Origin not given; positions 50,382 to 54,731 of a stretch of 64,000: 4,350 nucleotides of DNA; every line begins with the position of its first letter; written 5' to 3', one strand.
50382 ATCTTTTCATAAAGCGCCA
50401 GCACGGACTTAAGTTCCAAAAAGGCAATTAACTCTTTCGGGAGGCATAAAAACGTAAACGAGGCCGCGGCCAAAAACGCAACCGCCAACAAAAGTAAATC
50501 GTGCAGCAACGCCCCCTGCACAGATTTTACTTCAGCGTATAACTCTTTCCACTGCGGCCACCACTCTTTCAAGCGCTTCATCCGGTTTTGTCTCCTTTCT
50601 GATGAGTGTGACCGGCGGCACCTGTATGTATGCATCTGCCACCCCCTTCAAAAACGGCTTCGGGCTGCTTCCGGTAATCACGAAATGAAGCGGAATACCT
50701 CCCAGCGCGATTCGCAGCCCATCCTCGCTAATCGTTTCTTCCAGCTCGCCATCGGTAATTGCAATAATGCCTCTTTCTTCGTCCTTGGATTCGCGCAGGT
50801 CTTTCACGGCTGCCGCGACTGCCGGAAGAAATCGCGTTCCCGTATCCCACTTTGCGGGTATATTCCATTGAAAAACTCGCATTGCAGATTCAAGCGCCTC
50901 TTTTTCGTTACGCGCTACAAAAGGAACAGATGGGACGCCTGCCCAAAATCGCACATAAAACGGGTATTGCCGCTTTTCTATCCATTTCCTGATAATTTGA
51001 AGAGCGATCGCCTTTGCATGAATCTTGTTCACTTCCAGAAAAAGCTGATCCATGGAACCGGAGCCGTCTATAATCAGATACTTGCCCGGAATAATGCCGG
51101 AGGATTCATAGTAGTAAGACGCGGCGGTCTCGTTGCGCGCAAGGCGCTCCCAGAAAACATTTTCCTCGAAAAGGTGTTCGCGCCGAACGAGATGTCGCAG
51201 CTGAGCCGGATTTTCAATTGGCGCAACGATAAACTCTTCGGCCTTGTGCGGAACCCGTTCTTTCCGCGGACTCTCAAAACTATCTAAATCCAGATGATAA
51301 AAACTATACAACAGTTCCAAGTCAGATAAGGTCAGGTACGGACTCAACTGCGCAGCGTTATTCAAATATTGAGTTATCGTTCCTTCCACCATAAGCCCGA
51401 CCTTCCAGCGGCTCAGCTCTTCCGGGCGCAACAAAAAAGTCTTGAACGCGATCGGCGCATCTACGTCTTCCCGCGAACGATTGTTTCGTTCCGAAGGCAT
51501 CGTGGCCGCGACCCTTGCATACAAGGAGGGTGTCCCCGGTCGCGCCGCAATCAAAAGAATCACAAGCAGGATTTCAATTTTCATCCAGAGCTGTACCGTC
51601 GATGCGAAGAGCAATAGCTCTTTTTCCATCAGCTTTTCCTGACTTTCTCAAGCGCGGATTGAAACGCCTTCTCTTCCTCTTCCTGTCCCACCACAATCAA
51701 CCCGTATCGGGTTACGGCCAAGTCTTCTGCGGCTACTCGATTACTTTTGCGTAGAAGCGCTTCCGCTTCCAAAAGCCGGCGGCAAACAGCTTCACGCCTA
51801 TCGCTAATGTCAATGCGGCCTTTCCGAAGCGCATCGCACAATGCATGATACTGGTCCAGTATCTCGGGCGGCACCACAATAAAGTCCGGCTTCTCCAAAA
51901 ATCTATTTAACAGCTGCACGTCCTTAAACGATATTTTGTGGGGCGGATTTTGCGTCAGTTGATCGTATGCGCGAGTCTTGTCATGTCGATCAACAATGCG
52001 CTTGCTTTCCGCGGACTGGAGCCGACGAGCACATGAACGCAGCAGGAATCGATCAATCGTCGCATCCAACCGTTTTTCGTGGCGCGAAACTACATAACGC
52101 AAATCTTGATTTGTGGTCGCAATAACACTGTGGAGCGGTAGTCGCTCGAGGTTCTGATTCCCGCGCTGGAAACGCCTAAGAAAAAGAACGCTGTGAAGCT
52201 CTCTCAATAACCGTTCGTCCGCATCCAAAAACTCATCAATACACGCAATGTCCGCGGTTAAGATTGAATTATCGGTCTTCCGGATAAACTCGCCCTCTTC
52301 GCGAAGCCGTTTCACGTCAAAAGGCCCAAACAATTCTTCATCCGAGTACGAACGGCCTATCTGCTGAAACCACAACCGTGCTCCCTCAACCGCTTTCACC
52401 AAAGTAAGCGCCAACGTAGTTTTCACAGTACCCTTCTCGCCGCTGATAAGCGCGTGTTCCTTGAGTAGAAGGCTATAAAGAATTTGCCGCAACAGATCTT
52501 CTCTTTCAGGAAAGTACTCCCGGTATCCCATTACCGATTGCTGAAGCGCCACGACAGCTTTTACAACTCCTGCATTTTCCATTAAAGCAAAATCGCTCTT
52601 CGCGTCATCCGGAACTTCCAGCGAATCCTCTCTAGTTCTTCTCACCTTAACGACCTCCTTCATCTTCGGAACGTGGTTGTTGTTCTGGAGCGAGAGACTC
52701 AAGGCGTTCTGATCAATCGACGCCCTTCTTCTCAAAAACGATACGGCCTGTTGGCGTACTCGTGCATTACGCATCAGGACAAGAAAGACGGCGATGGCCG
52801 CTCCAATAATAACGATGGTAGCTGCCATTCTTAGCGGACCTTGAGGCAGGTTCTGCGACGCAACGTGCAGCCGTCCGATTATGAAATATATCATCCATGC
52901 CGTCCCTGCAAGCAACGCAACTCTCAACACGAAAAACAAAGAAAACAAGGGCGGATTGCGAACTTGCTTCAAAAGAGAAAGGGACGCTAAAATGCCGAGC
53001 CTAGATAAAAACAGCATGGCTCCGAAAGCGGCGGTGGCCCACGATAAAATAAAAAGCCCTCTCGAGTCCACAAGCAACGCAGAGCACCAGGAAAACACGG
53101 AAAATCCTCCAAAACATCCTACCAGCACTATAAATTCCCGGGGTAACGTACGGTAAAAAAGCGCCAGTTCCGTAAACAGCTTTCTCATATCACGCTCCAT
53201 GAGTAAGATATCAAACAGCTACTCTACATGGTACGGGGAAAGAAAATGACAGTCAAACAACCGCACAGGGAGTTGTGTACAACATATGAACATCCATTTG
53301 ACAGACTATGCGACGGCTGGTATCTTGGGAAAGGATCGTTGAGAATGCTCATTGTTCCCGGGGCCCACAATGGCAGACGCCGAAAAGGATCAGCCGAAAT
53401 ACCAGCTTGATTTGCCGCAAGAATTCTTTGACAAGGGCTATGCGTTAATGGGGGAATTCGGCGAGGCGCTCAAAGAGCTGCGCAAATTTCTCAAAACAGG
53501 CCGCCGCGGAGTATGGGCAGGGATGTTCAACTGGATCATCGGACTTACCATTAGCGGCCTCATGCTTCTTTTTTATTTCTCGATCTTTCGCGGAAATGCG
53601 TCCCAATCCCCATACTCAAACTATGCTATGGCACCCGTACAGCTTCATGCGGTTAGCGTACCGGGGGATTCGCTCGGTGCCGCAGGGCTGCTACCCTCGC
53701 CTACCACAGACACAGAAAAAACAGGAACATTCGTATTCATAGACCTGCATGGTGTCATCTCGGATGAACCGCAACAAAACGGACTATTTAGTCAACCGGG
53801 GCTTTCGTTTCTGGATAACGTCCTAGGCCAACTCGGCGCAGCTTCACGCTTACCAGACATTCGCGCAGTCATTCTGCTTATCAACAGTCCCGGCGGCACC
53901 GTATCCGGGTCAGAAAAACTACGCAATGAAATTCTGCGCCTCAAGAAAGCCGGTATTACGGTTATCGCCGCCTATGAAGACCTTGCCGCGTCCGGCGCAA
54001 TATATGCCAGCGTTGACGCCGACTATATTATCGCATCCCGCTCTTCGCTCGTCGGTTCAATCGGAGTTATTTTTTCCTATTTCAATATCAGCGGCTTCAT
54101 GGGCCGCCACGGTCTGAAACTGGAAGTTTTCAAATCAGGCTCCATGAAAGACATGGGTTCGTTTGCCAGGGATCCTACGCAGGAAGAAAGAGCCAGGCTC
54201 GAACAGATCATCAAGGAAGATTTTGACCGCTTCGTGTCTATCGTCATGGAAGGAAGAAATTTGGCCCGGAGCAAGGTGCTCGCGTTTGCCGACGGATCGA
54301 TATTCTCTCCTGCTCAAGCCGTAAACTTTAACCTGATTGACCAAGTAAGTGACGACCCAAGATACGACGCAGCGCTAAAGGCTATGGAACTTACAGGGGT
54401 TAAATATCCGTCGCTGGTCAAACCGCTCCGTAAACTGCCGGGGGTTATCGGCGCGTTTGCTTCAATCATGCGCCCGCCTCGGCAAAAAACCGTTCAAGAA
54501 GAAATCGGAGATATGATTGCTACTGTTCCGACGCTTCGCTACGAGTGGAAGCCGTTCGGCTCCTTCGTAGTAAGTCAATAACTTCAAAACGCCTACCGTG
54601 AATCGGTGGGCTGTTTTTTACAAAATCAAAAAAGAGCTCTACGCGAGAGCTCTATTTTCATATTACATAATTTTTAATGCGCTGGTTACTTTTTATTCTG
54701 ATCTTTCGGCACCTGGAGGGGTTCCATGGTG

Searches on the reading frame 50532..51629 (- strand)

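Call 10: search_protein_families(library=pfam, max_evalue=0.01, proteins=[window:50532-51629:-])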
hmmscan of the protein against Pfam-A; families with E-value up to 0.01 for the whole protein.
window:50532-51629:- (365 aa): 1 family
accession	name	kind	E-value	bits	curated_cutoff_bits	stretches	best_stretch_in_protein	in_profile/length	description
PF13519.12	VWA_2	-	0.0036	18.4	27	1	185-295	3-107/107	von Willebrand factor type A domain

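Call 64: search_protein_families(library=padloc, max_evalue=0.001, proteins=[window:50532-51629:-])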
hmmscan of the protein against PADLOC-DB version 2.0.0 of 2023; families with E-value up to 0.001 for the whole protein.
window:50532-51629:- (365 aa): 0 families

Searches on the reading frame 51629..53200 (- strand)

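Call 9: search_protein_families(library=pfam, max_evalue=0.01, proteins=[window:51629-53200:-])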
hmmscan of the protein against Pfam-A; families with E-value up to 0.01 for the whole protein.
window:51629-53200:- (523 aa): 4 families
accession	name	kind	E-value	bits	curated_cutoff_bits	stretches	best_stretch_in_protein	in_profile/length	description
PF20030.5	bpMoxR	-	9.8e-24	84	27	1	220-431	4-203/205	MoxR domain in the MoxR-vWA-beta-propeller ternary systems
PF07728.20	AAA_5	-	2.2e-13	50.9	22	1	250-385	2-139/139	AAA domain (dynein-related subfamily)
PF17868.7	AAA_lid_8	-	4.2e-05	23.7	22.8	1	447-500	2-57/72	AAA lid domain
PF13191.12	AAA_16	-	0.0043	18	32.6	0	230-286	2-63/167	AAA ATPase domain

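Call 64: search_protein_families(library=padloc, max_evalue=0.001, proteins=[window:51629-53200:-])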
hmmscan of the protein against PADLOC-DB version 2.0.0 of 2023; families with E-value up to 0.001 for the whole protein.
window:51629-53200:- (523 aa): 0 families

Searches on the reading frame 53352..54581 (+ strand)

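Call 10: search_protein_families(library=pfam, max_evalue=0.01, proteins=[window:53352-54581:+])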
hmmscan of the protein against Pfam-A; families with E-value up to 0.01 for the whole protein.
window:53352-54581:+ (409 aa): 2 families
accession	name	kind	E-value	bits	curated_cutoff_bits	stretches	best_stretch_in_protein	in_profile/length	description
PF01343.23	Peptidase_S49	-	2.3e-34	119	24.9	1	197-350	2-153/154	Peptidase family S49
PF25145.1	NfeD1b_N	-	0.00011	22.3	40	1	170-240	31-98/189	NfeD1b, N-terminal domain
